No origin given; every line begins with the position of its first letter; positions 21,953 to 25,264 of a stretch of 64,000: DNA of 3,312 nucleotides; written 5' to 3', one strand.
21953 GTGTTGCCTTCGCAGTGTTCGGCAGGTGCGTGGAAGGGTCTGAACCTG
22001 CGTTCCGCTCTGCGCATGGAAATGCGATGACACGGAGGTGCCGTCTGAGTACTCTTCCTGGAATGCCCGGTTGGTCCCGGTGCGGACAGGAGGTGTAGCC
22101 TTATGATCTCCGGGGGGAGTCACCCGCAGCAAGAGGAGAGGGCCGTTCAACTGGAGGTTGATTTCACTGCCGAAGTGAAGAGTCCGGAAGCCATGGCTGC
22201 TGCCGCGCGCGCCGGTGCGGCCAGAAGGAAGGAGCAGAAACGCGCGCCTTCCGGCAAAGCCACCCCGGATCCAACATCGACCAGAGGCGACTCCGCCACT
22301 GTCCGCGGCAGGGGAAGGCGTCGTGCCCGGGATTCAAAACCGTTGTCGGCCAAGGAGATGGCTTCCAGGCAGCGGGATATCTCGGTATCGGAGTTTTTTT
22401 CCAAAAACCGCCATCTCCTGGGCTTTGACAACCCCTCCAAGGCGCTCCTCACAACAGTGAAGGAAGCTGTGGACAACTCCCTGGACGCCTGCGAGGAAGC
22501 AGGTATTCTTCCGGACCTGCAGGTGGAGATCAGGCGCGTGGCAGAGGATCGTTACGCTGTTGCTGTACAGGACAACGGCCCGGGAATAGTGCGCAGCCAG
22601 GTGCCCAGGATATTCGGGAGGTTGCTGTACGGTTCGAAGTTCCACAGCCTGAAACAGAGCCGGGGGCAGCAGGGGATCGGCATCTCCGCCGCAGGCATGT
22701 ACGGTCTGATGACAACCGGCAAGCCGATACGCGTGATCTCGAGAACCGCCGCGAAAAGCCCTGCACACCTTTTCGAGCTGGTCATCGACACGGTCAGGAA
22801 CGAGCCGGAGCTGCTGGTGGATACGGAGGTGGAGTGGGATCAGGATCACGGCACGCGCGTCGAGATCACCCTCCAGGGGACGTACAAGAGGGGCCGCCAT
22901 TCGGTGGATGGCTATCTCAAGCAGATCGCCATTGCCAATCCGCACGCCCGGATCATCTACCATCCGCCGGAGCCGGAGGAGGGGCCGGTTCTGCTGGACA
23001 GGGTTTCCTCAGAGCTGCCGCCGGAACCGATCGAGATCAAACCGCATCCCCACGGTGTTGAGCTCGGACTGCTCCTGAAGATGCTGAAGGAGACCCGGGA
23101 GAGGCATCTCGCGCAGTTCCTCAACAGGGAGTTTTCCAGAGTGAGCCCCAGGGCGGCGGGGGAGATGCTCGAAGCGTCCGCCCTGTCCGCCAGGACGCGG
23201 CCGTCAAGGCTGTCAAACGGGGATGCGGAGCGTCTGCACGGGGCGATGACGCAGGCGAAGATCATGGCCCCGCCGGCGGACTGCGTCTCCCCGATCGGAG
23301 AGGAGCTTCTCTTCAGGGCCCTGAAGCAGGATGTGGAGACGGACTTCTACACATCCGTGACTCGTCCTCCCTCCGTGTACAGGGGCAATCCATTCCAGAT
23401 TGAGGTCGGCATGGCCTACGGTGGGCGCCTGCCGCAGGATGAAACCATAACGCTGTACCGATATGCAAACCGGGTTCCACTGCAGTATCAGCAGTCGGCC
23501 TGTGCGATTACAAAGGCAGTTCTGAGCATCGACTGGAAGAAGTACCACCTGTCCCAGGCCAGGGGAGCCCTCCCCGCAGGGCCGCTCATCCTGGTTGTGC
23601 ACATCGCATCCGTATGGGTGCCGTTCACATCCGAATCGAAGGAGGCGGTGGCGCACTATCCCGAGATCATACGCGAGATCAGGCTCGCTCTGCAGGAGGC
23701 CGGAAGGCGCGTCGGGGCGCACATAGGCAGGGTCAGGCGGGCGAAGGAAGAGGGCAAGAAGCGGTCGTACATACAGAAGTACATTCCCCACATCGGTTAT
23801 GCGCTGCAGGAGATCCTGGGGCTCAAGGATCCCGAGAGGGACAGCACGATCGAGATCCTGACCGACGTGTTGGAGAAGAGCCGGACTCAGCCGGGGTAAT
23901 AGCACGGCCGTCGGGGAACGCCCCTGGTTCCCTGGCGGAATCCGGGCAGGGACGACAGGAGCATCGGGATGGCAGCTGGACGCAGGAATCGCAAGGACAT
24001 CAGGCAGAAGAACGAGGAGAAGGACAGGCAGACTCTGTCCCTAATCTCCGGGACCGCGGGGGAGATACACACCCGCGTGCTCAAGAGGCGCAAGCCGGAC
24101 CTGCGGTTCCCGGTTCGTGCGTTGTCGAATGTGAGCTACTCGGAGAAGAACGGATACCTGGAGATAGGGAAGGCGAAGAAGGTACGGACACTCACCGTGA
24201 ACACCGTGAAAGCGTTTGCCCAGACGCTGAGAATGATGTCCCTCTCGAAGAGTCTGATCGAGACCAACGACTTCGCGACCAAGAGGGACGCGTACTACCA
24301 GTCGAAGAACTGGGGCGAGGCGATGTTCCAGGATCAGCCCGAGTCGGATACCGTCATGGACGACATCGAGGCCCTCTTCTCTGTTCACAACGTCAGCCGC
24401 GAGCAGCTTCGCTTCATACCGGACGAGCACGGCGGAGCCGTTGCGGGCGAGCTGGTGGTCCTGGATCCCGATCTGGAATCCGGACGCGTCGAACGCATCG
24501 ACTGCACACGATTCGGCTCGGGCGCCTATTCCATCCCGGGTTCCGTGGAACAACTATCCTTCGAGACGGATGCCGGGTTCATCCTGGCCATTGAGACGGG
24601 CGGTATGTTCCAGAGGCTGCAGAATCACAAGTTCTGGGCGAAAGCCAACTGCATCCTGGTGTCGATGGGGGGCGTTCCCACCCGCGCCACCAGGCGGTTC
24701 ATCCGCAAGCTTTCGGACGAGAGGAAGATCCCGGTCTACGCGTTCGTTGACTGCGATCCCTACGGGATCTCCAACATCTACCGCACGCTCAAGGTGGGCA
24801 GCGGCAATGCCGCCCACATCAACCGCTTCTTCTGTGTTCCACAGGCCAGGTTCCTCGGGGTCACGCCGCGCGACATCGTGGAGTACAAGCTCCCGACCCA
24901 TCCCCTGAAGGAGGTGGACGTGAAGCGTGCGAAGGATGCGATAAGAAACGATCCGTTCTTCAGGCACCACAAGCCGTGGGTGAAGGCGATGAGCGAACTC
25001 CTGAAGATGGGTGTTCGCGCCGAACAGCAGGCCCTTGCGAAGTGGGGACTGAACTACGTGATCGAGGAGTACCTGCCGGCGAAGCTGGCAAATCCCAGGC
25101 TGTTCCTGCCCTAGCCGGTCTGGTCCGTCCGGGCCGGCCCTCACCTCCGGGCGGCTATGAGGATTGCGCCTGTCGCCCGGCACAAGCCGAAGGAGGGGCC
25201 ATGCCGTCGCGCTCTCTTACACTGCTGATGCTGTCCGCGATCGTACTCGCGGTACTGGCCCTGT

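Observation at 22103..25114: Archaeal-type DNA topoisomerase VI (Top6B-Top6A) operon in a bacterium, with a basic N-terminal extension on subunit B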

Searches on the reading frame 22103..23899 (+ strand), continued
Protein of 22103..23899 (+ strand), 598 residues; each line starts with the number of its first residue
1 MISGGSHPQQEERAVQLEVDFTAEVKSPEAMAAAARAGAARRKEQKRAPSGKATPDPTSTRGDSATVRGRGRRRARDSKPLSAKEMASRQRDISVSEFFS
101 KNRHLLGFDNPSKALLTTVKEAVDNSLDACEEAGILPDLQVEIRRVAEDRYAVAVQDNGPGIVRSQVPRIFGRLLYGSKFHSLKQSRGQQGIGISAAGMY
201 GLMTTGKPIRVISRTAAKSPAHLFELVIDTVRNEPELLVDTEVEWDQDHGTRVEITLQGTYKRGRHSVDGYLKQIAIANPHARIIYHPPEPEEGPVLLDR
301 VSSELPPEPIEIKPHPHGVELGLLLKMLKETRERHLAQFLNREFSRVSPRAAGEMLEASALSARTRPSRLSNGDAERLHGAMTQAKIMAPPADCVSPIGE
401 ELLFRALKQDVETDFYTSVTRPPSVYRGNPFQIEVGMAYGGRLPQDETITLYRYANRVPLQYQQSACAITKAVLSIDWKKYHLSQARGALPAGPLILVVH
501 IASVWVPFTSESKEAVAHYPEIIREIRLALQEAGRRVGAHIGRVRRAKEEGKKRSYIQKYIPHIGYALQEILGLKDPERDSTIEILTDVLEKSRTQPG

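Call 48: predict_structure(alignment_id=A2)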
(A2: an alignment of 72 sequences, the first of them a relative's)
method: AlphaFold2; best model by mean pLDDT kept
length: 598 residues; sequences in the alignment: 72
mean_pLDDT: 77.7   pTM: 0.62
mean pLDDT of the five models: 77.7, 77.3, 76.5, 76.4, 75.8
residues with pLDDT >= 90: 255; 70-90: 165; 50-70: 72; < 50: 106
segments of 3 or more residues with pLDDT < 50: 1-26, 37-56, 58-66, 70-77, 87-91, 175-186, 188-192, 312-316, 388-392, 506-511
pLDDT, mean of each block of 10 residues (from residue 1): 37 38 49 53 39 44 44 50 51 66 76 89 88 92 95 95 85 49 42 74 93 95 91 87 95 95 85 92 95 88 82 49 82 94 80 92 96 89 62 68 91 94 72 93 90 83 68 93 91 94 59 59 91 97 91 85 92 94 91 67
secondary structure, 60 per line:
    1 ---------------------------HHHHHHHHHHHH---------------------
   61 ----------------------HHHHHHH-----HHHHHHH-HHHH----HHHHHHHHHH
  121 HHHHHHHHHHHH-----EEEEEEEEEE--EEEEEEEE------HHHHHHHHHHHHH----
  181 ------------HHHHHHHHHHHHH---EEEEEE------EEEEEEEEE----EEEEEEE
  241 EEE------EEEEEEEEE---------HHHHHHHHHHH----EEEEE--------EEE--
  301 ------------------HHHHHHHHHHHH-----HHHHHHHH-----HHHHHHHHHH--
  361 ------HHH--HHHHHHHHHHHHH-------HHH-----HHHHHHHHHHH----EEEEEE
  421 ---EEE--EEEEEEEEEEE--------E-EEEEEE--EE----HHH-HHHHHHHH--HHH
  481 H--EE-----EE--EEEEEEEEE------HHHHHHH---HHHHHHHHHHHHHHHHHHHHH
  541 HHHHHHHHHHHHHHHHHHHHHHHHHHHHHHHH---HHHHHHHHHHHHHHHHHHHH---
elements in order: H28-39 H83-89 H95-101 H103-106 H111-132 E138-147 E150-157 H164-176 H193-205 E209-214 E221-229 E234-243 E250-258 H268-278 E283-287 E296-298 H319-330 H336-343 H349-358 H372-384 H400-410 E415-420 E424-426 E429-439 E450-455 H468-475 H478-481 E495-503 H510-516 H520-572 H576-595

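Call 57: search_protein_families(library=padloc, proteins=[window:22103-23899:+], max_evalue=0.01)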
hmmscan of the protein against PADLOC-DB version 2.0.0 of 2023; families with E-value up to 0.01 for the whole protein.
window:22103-23899:+ (598 aa): 0 families

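Call 59: find_encoding_contigs(protein=P0002, flank=1500, max_places=1)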
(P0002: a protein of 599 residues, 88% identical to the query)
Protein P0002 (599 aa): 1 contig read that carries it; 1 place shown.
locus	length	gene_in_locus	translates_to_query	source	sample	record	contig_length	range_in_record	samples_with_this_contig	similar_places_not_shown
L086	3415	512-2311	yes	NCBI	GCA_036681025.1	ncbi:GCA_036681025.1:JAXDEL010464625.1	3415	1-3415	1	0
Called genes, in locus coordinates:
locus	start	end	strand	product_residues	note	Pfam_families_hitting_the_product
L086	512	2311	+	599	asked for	PF02518:HATPase_c, PF13589:HATPase_c_3 (weak), PF09239:Topo-VIb_trans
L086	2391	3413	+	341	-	?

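Call 62: search_dna_similar(query=window:22349-23899:+, collection=plasmids, mode=protein, max_rows=10)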
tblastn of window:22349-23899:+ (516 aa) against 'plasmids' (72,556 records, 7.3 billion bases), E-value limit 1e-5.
Records with a match: 5; places in all: 5; records where one place covers at least 80% of the query: 3.
Best place of each record, by identity: <60% 5.
By first word of the organism name: Natrinema 1; Natronorubrum 1; Salinibaculum 1; Synechococcus 1; Halapricum 1.
By predicted mobility (MOB-suite, as given by PLSDB): non-mobilizable 5.
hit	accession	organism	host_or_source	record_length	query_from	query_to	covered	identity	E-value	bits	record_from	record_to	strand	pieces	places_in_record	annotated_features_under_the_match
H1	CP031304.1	Natrinema thermotolerans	Cell culture,Korean salt-fermented food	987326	1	508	96%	46.5%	5e-73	451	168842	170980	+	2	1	DNA topoisomerase VI subunit B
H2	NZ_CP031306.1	Natronorubrum bangense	Cell culture,The Bange salt-alkaline ...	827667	1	516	97%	45.8%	6e-73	448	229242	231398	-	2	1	DNA topoisomerase VI subunit B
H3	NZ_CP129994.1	Salinibaculum sp. KK48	cell culture,sediment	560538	1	496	92%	45.7%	2e-73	435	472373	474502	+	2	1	DNA topoisomerase VI subunit B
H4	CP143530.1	Synechococcus elongatus PCC 11801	Pure axenic culture,Powai Lake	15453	14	205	37%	29.6%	1e-8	66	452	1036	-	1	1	none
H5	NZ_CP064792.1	Halapricum desulfuricans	Elton hypersaline lake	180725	8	122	22%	34.8%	2e-8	65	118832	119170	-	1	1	none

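Call 63: search_dna_similar(query=window:22349-23899:+, collection=phages, mode=protein, max_rows=10)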
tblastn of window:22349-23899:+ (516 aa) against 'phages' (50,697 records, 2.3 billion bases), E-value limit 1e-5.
No match.

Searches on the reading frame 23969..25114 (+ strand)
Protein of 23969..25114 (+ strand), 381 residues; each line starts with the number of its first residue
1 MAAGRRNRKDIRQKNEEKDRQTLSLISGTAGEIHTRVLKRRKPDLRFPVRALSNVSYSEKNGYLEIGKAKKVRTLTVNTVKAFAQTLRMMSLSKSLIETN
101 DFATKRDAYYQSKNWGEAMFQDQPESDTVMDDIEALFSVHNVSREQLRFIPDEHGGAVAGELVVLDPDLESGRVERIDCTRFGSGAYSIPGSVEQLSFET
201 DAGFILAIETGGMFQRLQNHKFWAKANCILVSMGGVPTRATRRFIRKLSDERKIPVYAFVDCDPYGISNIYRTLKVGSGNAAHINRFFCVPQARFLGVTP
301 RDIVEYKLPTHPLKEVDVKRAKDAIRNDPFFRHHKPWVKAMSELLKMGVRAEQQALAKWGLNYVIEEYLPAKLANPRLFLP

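Call 3: search_protein_families(library=pfam, proteins=[window:23969-25114:+], max_evalue=0.01)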
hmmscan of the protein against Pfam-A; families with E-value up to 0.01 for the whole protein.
window:23969-25114:+ (381 aa): 3 families
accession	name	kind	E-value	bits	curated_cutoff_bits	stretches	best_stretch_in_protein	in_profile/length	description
PF21180.3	TOP6A-Spo11_Toprim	-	3.4e-59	200.1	24.1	1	204-373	1-170/170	Topoisomerase 6 subunit A/Spo11, Toprim domain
PF04406.19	TP6A_N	-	1.9e-15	56.9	26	1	81-140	1-56/62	Type IIB DNA topoisomerase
PF20768.2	Topo_VI_alpha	-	3.1e-14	52.9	23.6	1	153-201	2-49/50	All-beta domain in DNA topoisomerase VI alpha subunit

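Call 4: search_protein_families(library=ncbifam, proteins=[window:23969-25114:+], max_evalue=0.01)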
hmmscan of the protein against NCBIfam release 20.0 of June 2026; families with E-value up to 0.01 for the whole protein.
window:23969-25114:+ (381 aa): 6 families
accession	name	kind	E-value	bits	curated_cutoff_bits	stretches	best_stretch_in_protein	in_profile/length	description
NF003337.0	PRK04342.1-6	equivalog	7.9e-136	452.9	675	1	28-381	21-370/370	DNA topoisomerase IV subunit A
NF003333.0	PRK04342.1-2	equivalog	1.6e-85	287.1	465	1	14-377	3-364/367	DNA topoisomerase IV subunit A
NF003335.0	PRK04342.1-4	equivalog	1.6e-80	270.8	424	1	10-374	9-368/373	DNA topoisomerase VI subunit A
NF003332.0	PRK04342.1-1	equivalog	2.7e-78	263.5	538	1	14-375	3-359/363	DNA topoisomerase IV subunit A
NF003334.0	PRK04342.1-3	equivalog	5.2e-75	252.6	658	1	20-374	6-349/354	DNA topoisomerase IV subunit A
NF003336.0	PRK04342.1-5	equivalog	3.4e-66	223.6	531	1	16-375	10-381/386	DNA topoisomerase IV subunit A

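Call 6: search_solved_structures(query=window:23969-25114:+, show_alignments=1)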
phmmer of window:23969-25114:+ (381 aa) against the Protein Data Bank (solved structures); distinct sequences matched with E-value up to 0.001: 4.
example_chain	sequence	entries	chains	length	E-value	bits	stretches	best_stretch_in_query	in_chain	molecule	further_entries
1d3y_A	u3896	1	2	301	5.4e-110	370.8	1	76-381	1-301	DNA TOPOISOMERASE VI A SUBUNIT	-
2q2e_A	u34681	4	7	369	1.2e-57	198.5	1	29-374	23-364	Type II DNA topoisomerase VI subunit A | Type 2 DNA topoisomerase 6 subunit A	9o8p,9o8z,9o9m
9o0g_A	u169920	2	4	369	3.2e-57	197.2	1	29-374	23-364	Type 2 DNA topoisomerase 6 subunit A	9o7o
2zbk_A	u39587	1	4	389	1.3e-45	158.9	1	38-376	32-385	Type II DNA topoisomerase VI subunit A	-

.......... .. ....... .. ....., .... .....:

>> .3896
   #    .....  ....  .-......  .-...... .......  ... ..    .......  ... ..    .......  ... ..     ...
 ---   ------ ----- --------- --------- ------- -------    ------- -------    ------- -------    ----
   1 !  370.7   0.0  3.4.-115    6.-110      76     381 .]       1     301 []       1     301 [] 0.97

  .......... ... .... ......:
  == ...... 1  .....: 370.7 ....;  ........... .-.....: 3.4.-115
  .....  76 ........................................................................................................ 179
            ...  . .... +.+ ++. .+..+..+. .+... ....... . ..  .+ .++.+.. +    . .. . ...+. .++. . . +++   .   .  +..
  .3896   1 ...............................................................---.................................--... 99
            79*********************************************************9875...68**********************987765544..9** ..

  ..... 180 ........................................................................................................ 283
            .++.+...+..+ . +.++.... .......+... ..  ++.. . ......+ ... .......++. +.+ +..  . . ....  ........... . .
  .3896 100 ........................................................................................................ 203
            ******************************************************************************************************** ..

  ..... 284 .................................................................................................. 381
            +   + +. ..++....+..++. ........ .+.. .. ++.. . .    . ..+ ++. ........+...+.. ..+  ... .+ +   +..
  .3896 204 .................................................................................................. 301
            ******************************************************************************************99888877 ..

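Call 8: find_encoding_contigs(protein=window:23969-25114:+, flank=10000, max_places=6)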
Protein window:23969-25114:+ (381 aa): 1 contig read that carries it; 1 place shown.
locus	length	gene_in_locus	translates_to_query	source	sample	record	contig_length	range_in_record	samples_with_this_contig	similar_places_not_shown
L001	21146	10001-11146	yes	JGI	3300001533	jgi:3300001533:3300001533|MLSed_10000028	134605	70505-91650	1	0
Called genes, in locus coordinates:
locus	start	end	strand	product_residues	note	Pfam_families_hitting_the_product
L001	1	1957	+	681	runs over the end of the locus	PF17900:Peptidase_M1_N (weak), PF01433:Peptidase_M1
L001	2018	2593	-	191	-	PF05683:Fumerase_C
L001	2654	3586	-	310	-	PF05681:Fumerase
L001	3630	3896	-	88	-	-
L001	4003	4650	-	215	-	-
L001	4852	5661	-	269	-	-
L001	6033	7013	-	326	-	PF00579:tRNA-synt_1b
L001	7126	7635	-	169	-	-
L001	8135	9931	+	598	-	PF02518:HATPase_c, PF13589:HATPase_c_3 (weak), PF09239:Topo-VIb_trans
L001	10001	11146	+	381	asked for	PF04406:TP6A_N, PF20768:Topo_VI_alpha, PF21180:TOP6A-Spo11_Toprim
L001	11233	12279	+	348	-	PF02424:ApbE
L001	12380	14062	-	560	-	PF09972:DUF2207, PF20990:DUF2207_C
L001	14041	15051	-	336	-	PF00480:ROK, PF01869:BcrAD_BadFG (faint), PF02685:Glucokinase (weak), PF00480:ROK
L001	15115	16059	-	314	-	PF01734:Patatin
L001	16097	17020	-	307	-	PF01135:PCMT, PF13489:Methyltransf_23 (weak), PF00398:RrnaAD (weak), PF13847:Methyltransf_31, PF08241:Methyltransf_11 (weak), PF08242:Methyltransf_12 (weak), PF13649:Methyltransf_25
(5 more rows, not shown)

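Call 57: search_protein_families(library=padloc, proteins=[window:23969-25114:+], max_evalue=0.01)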
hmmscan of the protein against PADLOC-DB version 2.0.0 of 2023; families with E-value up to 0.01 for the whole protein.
window:23969-25114:+ (381 aa): 2 families
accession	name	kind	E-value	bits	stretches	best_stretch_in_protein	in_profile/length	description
PDLC00521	JetD1|JetD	-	1.6e-05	22.3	1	190-274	239-323/395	DUF2220; DUF3322; DUF2399 domain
PDLC00533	JetD1|JetD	-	2.7e-05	21.3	1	176-357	240-406/409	DUF2220; DUF3322; DUF2399 domain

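Call 58: list_cluster_members(proteins=[P0001, window:23969-25114:+, P0002])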
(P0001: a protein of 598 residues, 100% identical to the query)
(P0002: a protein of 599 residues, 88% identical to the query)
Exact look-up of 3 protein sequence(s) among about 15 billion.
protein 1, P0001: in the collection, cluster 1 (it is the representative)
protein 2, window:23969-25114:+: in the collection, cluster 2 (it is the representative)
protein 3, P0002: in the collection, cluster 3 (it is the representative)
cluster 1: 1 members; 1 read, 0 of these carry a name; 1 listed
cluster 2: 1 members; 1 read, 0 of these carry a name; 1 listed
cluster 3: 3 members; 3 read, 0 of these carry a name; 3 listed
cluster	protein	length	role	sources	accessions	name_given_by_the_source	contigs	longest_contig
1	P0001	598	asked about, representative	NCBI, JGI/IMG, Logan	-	-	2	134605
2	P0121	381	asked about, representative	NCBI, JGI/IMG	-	-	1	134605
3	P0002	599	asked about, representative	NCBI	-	-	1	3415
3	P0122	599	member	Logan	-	-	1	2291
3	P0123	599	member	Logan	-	-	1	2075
